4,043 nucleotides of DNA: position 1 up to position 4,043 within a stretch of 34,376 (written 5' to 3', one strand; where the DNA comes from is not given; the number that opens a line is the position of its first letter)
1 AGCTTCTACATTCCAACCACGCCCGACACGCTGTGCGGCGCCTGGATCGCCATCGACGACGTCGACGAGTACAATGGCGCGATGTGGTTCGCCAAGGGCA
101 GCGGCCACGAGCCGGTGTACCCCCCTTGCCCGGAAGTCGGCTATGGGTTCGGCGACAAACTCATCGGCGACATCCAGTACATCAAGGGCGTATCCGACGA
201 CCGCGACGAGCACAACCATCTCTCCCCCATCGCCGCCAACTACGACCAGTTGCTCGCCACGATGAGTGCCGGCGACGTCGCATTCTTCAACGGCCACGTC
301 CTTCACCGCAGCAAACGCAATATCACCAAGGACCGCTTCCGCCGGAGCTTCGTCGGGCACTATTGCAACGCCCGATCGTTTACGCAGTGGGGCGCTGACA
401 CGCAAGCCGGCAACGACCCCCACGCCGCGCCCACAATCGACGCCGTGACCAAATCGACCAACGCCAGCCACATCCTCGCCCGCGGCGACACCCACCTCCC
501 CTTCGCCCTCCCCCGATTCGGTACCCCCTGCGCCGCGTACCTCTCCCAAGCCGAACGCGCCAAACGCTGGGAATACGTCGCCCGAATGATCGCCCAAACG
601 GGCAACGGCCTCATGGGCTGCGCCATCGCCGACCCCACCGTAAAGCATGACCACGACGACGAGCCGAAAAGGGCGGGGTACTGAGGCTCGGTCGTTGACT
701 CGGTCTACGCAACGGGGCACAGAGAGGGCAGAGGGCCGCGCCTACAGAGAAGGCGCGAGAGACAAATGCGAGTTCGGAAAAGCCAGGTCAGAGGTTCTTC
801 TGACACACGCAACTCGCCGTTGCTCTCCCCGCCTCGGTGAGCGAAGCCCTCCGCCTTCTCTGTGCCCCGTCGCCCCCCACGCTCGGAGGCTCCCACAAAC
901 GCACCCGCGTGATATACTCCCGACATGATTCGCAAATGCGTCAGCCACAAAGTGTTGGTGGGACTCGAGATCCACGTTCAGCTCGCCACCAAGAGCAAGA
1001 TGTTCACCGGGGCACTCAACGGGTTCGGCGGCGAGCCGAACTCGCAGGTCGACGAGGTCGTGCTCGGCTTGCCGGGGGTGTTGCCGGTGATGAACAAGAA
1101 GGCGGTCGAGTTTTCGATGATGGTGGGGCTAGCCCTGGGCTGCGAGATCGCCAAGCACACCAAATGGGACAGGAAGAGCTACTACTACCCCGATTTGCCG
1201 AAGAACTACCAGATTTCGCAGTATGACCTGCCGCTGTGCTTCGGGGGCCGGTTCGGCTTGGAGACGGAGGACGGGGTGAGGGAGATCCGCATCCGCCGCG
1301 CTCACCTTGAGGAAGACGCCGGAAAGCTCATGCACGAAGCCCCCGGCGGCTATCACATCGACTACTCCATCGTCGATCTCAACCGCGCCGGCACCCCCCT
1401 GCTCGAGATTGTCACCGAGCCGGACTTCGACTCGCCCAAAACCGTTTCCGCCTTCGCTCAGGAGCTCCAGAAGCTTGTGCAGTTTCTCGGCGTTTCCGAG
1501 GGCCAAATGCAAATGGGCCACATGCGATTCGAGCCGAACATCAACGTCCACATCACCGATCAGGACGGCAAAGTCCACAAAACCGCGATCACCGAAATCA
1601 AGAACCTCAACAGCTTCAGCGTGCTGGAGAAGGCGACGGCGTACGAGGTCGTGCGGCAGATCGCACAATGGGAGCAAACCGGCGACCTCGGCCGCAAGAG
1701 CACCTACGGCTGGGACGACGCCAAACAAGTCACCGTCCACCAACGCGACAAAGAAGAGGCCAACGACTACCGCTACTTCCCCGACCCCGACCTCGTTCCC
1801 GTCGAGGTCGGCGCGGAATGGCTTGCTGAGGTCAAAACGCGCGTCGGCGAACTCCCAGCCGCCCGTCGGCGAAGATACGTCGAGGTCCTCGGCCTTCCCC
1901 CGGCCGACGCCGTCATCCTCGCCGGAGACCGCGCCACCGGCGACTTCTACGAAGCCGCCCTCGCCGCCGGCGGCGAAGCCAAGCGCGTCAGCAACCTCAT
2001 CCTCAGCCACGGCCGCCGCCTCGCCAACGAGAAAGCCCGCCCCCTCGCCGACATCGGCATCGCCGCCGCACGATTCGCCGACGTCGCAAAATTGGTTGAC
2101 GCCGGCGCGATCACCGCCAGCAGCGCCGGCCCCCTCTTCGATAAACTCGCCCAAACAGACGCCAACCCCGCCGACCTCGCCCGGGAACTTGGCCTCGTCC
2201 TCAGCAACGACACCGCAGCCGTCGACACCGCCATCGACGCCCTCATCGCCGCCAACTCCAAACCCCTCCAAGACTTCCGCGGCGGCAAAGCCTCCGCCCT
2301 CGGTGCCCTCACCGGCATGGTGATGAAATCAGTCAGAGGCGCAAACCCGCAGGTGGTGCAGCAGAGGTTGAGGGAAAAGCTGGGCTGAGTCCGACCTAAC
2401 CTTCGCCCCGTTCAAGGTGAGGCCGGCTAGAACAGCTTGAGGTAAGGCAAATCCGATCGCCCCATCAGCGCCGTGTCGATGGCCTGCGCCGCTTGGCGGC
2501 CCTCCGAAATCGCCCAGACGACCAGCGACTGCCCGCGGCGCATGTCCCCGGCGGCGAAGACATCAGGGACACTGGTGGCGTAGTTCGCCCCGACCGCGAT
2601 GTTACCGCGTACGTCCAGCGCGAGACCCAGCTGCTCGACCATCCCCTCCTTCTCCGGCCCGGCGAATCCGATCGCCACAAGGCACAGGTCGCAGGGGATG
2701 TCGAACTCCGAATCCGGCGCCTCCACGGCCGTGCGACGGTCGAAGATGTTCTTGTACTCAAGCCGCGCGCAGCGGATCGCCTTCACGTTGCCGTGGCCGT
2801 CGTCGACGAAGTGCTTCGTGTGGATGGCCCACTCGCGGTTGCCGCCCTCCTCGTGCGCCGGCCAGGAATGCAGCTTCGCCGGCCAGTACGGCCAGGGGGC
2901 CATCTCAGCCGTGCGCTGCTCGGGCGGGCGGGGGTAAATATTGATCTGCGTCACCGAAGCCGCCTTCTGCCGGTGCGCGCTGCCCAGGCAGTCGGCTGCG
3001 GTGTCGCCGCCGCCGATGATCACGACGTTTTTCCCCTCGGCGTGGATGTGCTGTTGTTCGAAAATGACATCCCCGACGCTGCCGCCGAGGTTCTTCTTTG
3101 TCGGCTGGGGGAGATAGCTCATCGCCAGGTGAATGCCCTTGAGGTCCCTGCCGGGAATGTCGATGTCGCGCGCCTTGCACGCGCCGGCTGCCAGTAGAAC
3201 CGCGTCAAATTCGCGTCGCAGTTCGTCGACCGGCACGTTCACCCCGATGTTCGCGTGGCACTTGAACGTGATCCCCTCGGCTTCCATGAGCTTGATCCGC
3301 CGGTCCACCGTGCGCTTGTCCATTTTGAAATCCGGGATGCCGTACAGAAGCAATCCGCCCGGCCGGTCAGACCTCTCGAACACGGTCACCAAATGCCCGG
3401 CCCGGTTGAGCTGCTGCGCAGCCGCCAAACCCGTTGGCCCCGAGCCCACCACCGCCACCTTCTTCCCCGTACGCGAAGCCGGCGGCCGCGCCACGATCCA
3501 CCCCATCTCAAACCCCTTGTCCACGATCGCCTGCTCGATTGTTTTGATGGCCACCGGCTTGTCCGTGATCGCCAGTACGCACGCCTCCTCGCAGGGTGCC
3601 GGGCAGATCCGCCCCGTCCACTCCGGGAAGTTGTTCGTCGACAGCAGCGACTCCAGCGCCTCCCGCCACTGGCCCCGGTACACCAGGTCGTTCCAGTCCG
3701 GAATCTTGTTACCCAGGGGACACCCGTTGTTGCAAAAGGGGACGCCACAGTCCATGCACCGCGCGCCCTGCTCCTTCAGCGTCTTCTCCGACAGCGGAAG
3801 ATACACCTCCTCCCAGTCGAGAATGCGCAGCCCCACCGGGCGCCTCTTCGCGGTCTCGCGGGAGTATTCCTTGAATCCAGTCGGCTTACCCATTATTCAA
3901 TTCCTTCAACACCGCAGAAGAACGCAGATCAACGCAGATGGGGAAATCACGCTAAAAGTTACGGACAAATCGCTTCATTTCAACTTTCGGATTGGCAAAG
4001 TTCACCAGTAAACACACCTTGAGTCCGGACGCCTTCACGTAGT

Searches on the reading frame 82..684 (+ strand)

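Call 25: search_protein_families(library=pfam, proteins=[window:82-684:+], max_evalue=0.001)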
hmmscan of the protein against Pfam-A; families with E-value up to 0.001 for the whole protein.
window:82-684:+ (200 aa): 1 family
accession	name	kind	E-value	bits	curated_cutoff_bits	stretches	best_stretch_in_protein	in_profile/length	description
PF05721.19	PhyH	-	9.4e-06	26.5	22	1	36-88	160-212/213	Phytanoyl-CoA dioxygenase (PhyH)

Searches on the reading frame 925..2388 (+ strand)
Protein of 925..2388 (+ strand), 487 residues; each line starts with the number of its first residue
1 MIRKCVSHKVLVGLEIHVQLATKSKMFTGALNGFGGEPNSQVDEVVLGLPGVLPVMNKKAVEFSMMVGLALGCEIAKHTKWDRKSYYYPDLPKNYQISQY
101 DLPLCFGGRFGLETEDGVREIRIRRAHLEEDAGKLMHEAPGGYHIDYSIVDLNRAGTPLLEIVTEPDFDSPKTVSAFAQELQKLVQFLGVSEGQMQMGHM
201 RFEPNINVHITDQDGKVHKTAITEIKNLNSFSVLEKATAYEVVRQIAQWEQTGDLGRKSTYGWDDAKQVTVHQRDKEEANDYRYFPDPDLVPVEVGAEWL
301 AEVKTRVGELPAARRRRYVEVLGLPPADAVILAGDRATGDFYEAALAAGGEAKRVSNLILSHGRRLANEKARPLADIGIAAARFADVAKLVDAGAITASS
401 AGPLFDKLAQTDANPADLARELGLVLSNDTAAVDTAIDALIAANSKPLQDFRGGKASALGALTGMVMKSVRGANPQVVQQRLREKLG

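Call 25: search_protein_families(library=pfam, proteins=[window:925-2388:+], max_evalue=0.001)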
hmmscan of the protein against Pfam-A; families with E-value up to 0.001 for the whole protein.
window:925-2388:+ (487 aa): 2 families
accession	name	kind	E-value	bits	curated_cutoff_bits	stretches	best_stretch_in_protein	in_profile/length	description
PF02934.20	GatB_N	-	3.7e-102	341.7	23.4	1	11-300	2-276/277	GatB/GatE catalytic domain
PF02637.23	GatB_Yqey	-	1.7e-30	106.3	27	1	340-486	1-148/148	GatB domain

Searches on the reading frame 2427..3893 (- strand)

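Call 25: search_protein_families(library=pfam, proteins=[window:2427-3893:-], max_evalue=0.001)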
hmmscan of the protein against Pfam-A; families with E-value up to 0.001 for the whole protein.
window:2427-3893:- (488 aa): 11 families
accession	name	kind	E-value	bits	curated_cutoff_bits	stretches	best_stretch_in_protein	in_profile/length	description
PF07992.20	Pyr_redox_2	-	4.4e-30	105.5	26.1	3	144-324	1-178/291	Pyridine nucleotide-disulphide oxidoreductase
PF14691.11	Fer4_20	-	1.1e-25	90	25.8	1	25-131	3-112/113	Dihydroprymidine dehydrogenase domain II, 4Fe-4S cluster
PF00070.33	Pyr_redox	-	1.7e-10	41.7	22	1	145-179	1-35/82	Pyridine nucleotide-disulphide oxidoreductase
PF01266.30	DAO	-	1.8e-09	38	27.9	1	145-179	1-35/353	FAD dependent oxidoreductase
PF13450.12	NAD_binding_8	-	3e-09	37.5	21.9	1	148-181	1-34/68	NAD(P)-binding Rossmann-like domain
PF01593.30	Amino_oxidase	-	9.4e-08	32.2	19.8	1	154-181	2-29/443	Flavin containing amine oxidoreductase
PF12831.13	FAD_oxidored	-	1.1e-05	25.3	27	1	146-185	2-41/416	FAD dependent oxidoreductase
PF13738.12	Pyr_redox_3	-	2.6e-05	24.1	30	0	143-175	164-196/305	Pyridine nucleotide-disulphide oxidoreductase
PF13241.12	NAD_binding_7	-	3.5e-05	24.8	22.1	0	142-175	6-39/104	Putative NAD(P)-binding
PF01494.25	FAD_binding_3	-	7.5e-05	22.5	22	1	145-176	3-34/349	FAD binding domain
PF03486.20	HI0933_like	-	0.00014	21.8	50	1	145-179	2-36/244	HI0933-like protein Rossmann domain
